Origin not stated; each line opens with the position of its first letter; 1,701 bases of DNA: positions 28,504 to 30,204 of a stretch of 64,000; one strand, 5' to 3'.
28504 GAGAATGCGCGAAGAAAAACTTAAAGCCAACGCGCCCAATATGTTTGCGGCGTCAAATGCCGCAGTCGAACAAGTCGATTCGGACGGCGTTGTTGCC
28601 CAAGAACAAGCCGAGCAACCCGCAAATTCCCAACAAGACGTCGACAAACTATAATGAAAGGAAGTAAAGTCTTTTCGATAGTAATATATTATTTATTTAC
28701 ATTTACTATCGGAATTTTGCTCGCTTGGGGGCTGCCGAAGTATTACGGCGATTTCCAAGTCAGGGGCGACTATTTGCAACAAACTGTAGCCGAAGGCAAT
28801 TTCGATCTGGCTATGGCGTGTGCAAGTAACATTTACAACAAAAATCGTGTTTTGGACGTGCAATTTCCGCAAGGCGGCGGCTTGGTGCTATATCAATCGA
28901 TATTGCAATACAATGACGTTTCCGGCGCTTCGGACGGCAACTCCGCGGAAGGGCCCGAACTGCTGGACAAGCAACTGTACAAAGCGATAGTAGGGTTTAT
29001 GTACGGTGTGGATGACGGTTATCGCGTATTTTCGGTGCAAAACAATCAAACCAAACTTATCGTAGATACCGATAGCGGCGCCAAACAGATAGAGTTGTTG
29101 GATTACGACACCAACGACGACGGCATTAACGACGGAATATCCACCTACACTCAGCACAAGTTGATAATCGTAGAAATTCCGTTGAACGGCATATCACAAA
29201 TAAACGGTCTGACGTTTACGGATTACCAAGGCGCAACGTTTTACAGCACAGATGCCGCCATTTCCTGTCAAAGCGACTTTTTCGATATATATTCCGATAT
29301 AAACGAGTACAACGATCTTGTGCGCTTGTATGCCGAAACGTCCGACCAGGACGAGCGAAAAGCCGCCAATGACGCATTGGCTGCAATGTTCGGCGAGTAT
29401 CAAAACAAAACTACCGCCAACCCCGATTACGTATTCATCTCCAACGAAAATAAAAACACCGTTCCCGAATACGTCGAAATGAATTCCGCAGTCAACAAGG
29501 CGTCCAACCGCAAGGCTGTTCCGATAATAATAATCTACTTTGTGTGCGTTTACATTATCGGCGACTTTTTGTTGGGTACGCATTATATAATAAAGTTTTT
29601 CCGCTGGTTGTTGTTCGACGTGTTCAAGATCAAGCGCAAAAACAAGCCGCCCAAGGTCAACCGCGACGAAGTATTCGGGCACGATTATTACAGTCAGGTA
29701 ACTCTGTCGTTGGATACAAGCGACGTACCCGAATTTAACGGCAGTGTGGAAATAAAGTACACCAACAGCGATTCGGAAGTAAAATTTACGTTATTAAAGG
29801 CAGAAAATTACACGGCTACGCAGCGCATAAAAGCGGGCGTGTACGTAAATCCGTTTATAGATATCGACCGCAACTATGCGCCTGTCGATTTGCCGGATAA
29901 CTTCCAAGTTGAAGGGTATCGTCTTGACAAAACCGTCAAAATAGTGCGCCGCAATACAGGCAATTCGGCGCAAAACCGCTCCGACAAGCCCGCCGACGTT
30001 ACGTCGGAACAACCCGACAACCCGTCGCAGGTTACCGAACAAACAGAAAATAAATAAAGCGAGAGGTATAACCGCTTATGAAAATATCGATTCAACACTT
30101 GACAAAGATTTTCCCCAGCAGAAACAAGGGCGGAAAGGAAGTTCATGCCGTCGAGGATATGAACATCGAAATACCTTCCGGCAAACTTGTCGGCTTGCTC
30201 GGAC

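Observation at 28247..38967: Operon joining a CUT1-type ABC importer to a staphylococcal-nuclease lipoprotein, an OB-fold/Ig-repeat giant lipoprotein and two unknown membrane proteins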

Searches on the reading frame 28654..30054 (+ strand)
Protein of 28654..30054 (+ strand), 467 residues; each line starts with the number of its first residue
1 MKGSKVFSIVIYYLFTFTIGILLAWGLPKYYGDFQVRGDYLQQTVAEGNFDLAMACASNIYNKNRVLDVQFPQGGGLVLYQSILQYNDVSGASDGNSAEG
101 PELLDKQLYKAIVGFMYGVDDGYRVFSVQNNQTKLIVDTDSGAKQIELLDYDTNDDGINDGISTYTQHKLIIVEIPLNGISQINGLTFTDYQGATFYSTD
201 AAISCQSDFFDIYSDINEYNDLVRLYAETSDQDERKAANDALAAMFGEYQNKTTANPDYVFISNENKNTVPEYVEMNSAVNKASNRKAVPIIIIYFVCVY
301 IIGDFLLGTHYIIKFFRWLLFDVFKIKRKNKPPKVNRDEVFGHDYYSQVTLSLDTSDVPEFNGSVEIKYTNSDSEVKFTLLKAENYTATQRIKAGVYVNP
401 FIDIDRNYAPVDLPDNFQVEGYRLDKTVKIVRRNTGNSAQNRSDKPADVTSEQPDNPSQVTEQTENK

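Call 4: search_protein_families(library=pfam, proteins=[window:28654-30054:+], max_evalue=0.1)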
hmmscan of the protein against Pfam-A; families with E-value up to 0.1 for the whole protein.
window:28654-30054:+ (467 aa): 0 families

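Call 5: search_protein_families(library=ncbifam, proteins=[window:28654-30054:+], max_evalue=0.1)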
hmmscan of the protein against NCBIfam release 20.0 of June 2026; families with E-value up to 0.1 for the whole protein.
window:28654-30054:+ (467 aa): 0 families

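Call 17: search_solved_structures(query=window:28654-30054:+, max_evalue=1)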
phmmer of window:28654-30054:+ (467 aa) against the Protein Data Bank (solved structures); distinct sequences matched with E-value up to 1: 0.

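Call 26: find_homologous_proteins(query=window:28654-30054:+, max_evalue=0.001)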
Query window:28654-30054:+ (467 aa): 122 proteins with E <= 0.001 among 4341 candidates; the best 120 are listed.
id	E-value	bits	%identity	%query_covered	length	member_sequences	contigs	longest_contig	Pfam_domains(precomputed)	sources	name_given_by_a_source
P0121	0.0e+0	1029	98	100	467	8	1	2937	-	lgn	-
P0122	5.6e-128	446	47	97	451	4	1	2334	-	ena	-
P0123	5.1e-119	416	46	97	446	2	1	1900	-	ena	-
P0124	2.0e-118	414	48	93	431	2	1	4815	-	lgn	-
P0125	8.2e-118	412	43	93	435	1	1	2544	-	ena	-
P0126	1.4e-116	408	44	99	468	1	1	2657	-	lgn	-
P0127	1.1e-115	405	48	93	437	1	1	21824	-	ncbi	-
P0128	1.3e-115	405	47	93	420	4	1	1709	-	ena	-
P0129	4.3e-115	403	46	93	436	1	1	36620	-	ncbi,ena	-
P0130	3.6e-114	400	45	93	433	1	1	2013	-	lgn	-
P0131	3.7e-114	400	46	93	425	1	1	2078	-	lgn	-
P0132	5.7e-114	400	45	93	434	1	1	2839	-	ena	-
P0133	1.3e-113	399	44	93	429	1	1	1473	-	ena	-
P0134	3.8e-113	397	45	93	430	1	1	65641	-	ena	-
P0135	1.5e-112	395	47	93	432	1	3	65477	-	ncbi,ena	-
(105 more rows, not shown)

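Call 36: find_related_loci(query=A3, collection=genome_contigs, flank=10000)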
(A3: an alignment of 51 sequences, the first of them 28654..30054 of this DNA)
Query A3 (467 aa) in genome_contigs; peptide patterns used: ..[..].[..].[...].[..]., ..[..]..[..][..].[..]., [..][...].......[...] (x = any residue, [..] = any of these).
118 stretches matched a pattern; 71 encode a relative of the query (tblastn E <= 1e-3); 70 distinct loci.
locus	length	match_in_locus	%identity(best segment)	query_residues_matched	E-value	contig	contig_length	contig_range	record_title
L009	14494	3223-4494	48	1-434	1e-123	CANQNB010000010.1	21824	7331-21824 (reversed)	MAG: uncultured Clostridia bacterium isolate Lapin-012__bin57 genome assembly, contig: Lapin-012__NODE_3328_length_21824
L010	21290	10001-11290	47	1-433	9e-123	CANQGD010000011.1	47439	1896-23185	MAG: uncultured Clostridia bacterium isolate Lapin-005__bin73 genome assembly, contig: Lapin-005__NODE_938_length_47439_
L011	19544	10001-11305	46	1-434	2e-121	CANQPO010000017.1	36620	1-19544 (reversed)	MAG: uncultured Clostridia bacterium isolate Lapin-012__bin43 genome assembly, contig: Lapin-012__NODE_1851_length_36620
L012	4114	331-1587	47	1-433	3e-121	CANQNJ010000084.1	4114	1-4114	MAG: uncultured Clostridia bacterium isolate Lapin-012__bin45 genome assembly, contig: Lapin-012__NODE_19552_length_4114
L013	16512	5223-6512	45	1-439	1e-118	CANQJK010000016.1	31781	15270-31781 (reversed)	MAG: uncultured Clostridia bacterium isolate Lapin-032__bin128 genome assembly, contig: Lapin-032__NODE_2291_length_3178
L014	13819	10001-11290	47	1-433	6e-118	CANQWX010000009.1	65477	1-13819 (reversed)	MAG: uncultured Clostridia bacterium isolate Lapin-020__bin18 genome assembly, contig: Lapin-020__NODE_393_length_65477_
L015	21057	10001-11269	46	1-433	6e-117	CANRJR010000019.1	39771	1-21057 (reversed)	MAG: uncultured Clostridia bacterium isolate Lapin-024__bin30 genome assembly, contig: Lapin-024__NODE_1257_length_39771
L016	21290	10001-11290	45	1-434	7e-117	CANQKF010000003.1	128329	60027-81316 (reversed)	MAG: uncultured Clostridia bacterium isolate Lapin-027__bin2 genome assembly, contig: Lapin-027__NODE_67_length_128329_c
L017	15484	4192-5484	46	1-433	2e-116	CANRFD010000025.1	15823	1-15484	MAG: uncultured Clostridia bacterium isolate Lapin-023__bin67 genome assembly, contig: Lapin-023__NODE_4846_length_15823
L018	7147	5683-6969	45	1-434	2e-116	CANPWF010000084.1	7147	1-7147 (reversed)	MAG: uncultured Clostridia bacterium isolate Lapin-001__bin15 genome assembly, contig: Lapin-001__NODE_8540_length_7147_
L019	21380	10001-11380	43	1-457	3e-116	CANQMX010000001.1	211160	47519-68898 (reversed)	MAG: uncultured Clostridia bacterium isolate Lapin-012__bin96 genome assembly, contig: Lapin-012__NODE_52_length_211160_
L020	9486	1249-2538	46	1-434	3e-116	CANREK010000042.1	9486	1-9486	MAG: uncultured Clostridia bacterium isolate Lapin-024__bin102 genome assembly, contig: Lapin-024__NODE_9024_length_9486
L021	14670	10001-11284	46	1-430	2e-114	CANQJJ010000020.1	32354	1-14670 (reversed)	MAG: uncultured Clostridia bacterium isolate Lapin-032__bin10 genome assembly, contig: Lapin-032__NODE_2234_length_32354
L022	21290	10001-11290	43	1-433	3e-113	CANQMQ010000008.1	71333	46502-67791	MAG: uncultured Clostridia bacterium isolate Lapin-012__bin71 genome assembly, contig: Lapin-012__NODE_728_length_71333_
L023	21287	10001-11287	46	1-434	4e-113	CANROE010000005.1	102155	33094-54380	MAG: uncultured Clostridia bacterium isolate Lapin-020__bin38 genome assembly, contig: Lapin-020__NODE_140_length_102155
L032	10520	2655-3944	43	1-434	7e-103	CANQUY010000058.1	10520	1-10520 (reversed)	MAG: uncultured Clostridia bacterium isolate Lapin-032__bin118 genome assembly, contig: Lapin-032__NODE_8685_length_1052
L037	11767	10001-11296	43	1-433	2e-96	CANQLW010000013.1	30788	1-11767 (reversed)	MAG: uncultured Clostridia bacterium isolate Lapin-014__bin44 genome assembly, contig: Lapin-014__NODE_1113_length_30788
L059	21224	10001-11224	35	1-443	3e-76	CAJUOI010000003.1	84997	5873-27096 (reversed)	MAG TPA_asm: uncultured Christensenellaceae bacterium isolate MGBC148030 genome assembly, contig: MGBC148030.3, whole ge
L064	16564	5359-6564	37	1-437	6e-76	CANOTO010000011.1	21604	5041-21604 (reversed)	MAG TPA_asm: uncultured Clostridia bacterium isolate SRR15604565_bin.18_metawrap_v1.3_MAG genome assembly, contig: NODE.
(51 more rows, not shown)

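Call 38: predict_structure(alignment_id=A3)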
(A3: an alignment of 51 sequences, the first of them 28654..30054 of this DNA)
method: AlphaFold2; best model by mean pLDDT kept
length: 467 residues; sequences in the alignment: 51
mean_pLDDT: 88.2   pTM: 0.69
mean pLDDT of the five models: 88.2, 87.4, 87.2, 86.8, 86.7
residues with pLDDT >= 90: 341; 70-90: 66; 50-70: 22; < 50: 38
segments of 3 or more residues with pLDDT < 50: 436-467
pLDDT, mean of each block of 10 residues (from residue 1): 82 92 95 94 97 97 98 96 88 51 89 97 95 97 96 94 95 96 98 98 96 98 97 98 98 98 97 97 97 93 83 84 87 58 77 94 94 93 96 91 94 89 92 62 41 44 38
secondary structure, 60 per line:
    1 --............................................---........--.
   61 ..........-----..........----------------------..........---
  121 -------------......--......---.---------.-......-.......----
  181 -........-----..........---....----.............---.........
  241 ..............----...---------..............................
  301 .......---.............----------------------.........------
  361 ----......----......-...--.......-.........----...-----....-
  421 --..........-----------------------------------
elements in order: H3-46 H50-57 E60-70 E76-85 E108-117 E134-139 E142-147 H163-168 E170-176 E182-189 E195-204 H208-211 H216-228 H232-254 E259-261 H271-307 H311-323 E346-354 E365-370 E375-380 E387-393 E395-403 E408-410 E416-419 E423-432
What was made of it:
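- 28654..30057 (+): g2: 467-aa orphan membrane protein. Order of elements: N-terminal TM helix, beta/alpha ectodomain (about 60-260, with an acidic DxDGDG-type loop), second TM helix (271-307), cytoplasmic beta-sandwich (346-432). AF2 model with pLDDT 88 (call 38).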

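Call 41: fold_search(model_id=the predicted structure, library=pdb)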
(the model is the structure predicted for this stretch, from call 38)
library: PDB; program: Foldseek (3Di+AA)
matches with E <= 10: 332; with E <= 0.001: 0
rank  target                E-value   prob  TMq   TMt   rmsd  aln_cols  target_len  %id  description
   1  5xya                  1.2e-03  1.00  0.16  0.06   3.6        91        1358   11  Crystal structure of a serine protease from Streptococcus species (released 2018-08-08)
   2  7edd                  2.7e-03  1.00  0.16  0.06   3.6        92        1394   11  Crystal structure of a serine protease from Streptococcus pyogenes (released 2021-05-12)
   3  5xyr                  5.5e-03  1.00  0.16  0.06   3.6        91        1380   11  Crystal structure of a serine protease from Streptococcus species (released 2018-08-08)
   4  6vjb                  8.6e-03  1.00  0.16  0.06   3.7        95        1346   12  Crystal structure of a catalytically inactive CXC Chemokine-degrading protease SpyCEP from Streptococcus pyogenes (released 2020-04-15)
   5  6fwv_A                2.9e-02  1.00  0.15  0.14   4.0        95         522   19  The Bacillus anthracis TIE protein (released 2018-08-08)
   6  3irp                  4.5e-02  0.47  0.15  0.17  30.6       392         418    7  Crystal structure of functional region of UafA from Staphylococcus saprophyticus at 1.50 angstrom resolution (released 2010-09-08)
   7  3irz                  5.7e-02  0.30  0.14  0.16  30.2       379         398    7  Crystal structure of functional region of UafA from Staphylococcus saprophyticus in P212121 form (released 2010-09-08)
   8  9snp_F                8.3e-02  0.96  0.14  0.37   4.5       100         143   11  VHL/Elongin B/Elongin C complex with compound 60 (released 2026-04-01)
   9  1d2o_A                9.9e-02  0.89  0.12  0.26   6.1        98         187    8  CRYSTAL STRUCTURE OF A SINGLE B REPEAT UNIT (B1) OF COLLAGEN BINDING SURFACE PROTEIN (CNA) OF STAPHYLOCOCCUS AUREUS. (released 2000-09-27)
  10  1d2p                  1.0e-01  0.90  0.13  0.16   4.7       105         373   10  CRYSTAL STRUCTURE OF TWO B REPEAT UNITS (B1B2) OF THE COLLAGEN BINDING PROTEIN (CNA) OF STAPHYLOCOCCUS AUREUS (released 2000-09-27)
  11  3qfg_A                1.1e-01  0.30  0.14  0.32   9.9       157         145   14  Structure of a putative lipoprotein from Staphylococcus aureus subsp. aureus NCTC 8325 (released 2011-02-02)
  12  9dng_A                1.5e-01  0.11  0.14  0.14  34.6       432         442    9  Structure of rat beta-arrestin 1 by fiducial-assisted cryo-EM (released 2025-01-22)
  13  5hts_F                1.7e-01  0.87  0.13  0.24   8.1       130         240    9  Crystal structure of shaft pilin spaA from Lactobacillus rhamnosus GG - D295N mutant (released 2016-07-20)
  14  4fxt_A                1.9e-01  0.90  0.13  0.27   5.1        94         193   15  Crystal structure of a DUF3823 family protein (BACOVA_02663) from Bacteroides ovatus ATCC 8483 at 2.77 A resolution (released 2012-07-25)
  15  6m48_B                2.0e-01  0.66  0.13  0.08   5.1       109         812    9  Crystal structure of pilus adhesin, SpaC from Lactobacillus rhamnosus GG - P21212 form (released 2020-07-29)
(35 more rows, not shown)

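Call 72: search_protein_representatives(alignment_id=A3)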
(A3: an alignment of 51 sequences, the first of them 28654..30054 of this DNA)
Query: 51 sequences, 413 profile positions. Proteins with E-value up to 0.001 (for the whole library): 148; up to 1e-10: 103; up to 1e-30: 71. The best 148 are listed.
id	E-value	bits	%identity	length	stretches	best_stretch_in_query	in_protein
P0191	2.0e-168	577.1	-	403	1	1-412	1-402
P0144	8.0e-166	568.5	-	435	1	1-410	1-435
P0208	5.8e-162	555.8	-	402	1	1-410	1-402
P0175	1.6e-156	537.9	-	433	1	2-410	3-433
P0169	6.7e-155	532.6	-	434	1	1-410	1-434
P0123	9.1e-155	532.1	-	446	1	1-412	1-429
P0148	1.0e-154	532.0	-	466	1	1-410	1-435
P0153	1.4e-154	531.5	-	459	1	1-410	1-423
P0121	6.8e-149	512.8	-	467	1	1-410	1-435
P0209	1.2e-143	495.5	-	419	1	1-410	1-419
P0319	2.5e-139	481.3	-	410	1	1-410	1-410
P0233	2.5e-138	478.0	-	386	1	1-410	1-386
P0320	1.9e-130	452.0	-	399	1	2-410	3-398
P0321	6.5e-129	447.0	-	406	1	1-410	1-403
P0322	1.8e-120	419.2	-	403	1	4-411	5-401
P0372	4.3e-34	134.6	-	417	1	9-408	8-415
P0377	6.8e-31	124.1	-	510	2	1-224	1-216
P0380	1.7e-27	112.9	-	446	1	6-403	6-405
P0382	1.3e-25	106.7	-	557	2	1-224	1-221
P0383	1.6e-23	99.8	-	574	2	1-226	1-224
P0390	3.7e-20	88.8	-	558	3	215-404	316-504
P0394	5.5e-16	75.0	-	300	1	8-295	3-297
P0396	1.6e-15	73.5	-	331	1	8-296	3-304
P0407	1.6e-11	60.3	-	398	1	8-311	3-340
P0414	4.5e-09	52.2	-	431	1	8-244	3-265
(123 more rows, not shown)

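Call 73: search_protein_families(library=pfam, proteins=[P0377, P0382, P0383, P0390, P0394, P0396, P0407, P0414, P0372, P0380], max_evalue=0.01)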
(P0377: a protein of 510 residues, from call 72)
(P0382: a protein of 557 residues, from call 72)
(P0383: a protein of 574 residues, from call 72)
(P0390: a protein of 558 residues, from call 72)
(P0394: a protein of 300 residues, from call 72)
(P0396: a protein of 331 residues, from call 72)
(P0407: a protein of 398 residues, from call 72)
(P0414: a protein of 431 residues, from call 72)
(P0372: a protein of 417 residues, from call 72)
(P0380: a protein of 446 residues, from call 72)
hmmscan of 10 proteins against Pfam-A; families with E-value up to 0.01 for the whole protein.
P0377 (510 aa): 0 families

P0382 (557 aa): 0 families

P0383 (574 aa): 0 families

P0390 (558 aa): 0 families

P0394 (300 aa): 0 families

P0396 (331 aa): 0 families

P0407 (398 aa): 0 families

P0414 (431 aa): 0 families

P0372 (417 aa): 1 family
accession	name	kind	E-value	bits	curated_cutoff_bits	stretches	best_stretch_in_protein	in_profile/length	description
PF19866.4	DUF6339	-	0.0083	16.3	23.2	0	242-286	119-163/175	Family of unknown function (DUF6339)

P0380 (446 aa): 0 families
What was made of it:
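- Tried and rejected: Pfam scans of ten distant g2 relatives found nothing usable (call 73).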

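Call 83: search_protein_families(library=pfam, proteins=[L037:6269-8728:+, L017:1718-2311:+, L064:2030-4663:+, L022:6409-7704:+, L059:3269-4429:+, L032:1499-2164:+], max_evalue=0.00001)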
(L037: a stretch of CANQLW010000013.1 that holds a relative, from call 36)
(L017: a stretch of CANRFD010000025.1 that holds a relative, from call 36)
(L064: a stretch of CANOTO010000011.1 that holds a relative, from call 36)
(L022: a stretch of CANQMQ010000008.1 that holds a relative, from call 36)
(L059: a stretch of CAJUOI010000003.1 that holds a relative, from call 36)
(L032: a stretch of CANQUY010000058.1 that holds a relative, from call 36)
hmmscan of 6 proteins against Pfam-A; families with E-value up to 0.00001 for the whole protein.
L037:6269-8728:+ (820 aa): 1 family
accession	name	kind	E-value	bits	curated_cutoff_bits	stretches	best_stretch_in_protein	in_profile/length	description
PF04231.19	Endonuclease_1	-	4.2e-38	131.8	25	1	62-276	25-235/235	Endonuclease I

L017:1718-2311:+ (198 aa): 1 family
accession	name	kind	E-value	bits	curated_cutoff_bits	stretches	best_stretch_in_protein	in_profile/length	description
PF00265.24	TK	-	7.9e-44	150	20.6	1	4-185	2-176/176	Thymidine kinase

L064:2030-4663:+ (878 aa): 2 families
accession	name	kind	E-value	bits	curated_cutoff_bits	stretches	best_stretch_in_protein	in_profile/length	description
PF00149.33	Metallophos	-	4.3e-11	44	21.5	1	275-490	3-190/191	Calcineurin-like phosphoesterase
PF02872.23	5_nucleotid_C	-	1.1e-10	42.2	23.6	1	576-638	24-82/158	5'-nucleotidase, C-terminal domain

L022:6409-7704:+ (432 aa): 3 families
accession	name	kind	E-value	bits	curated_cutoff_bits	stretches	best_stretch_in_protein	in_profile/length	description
PF00591.27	Glycos_transf_3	-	1e-43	150.3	27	1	78-305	4-253/253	Glycosyl transferase family, a/b domain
PF02885.22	Glycos_trans_3N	-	5.1e-22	77.8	26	1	5-66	2-63/63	Glycosyl transferase family, helical bundle domain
PF07831.19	PYNP_C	-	1.8e-21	76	27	1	344-417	1-74/75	Pyrimidine nucleoside phosphorylase C-terminal domain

L059:3269-4429:+ (387 aa): 2 families
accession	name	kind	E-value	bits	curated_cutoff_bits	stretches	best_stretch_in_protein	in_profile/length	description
PF01676.23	Metalloenzyme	-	1.7e-38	133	24.3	1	3-371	1-250/252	Metalloenzyme superfamily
PF00884.28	Sulfatase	-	1.5e-06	28.2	25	0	269-370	200-300/301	Sulfatase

L032:1499-2164:+ (222 aa): 0 families
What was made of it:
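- The recurrent neighbours are nucleic-acid and nucleoside enzymes (call 83).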
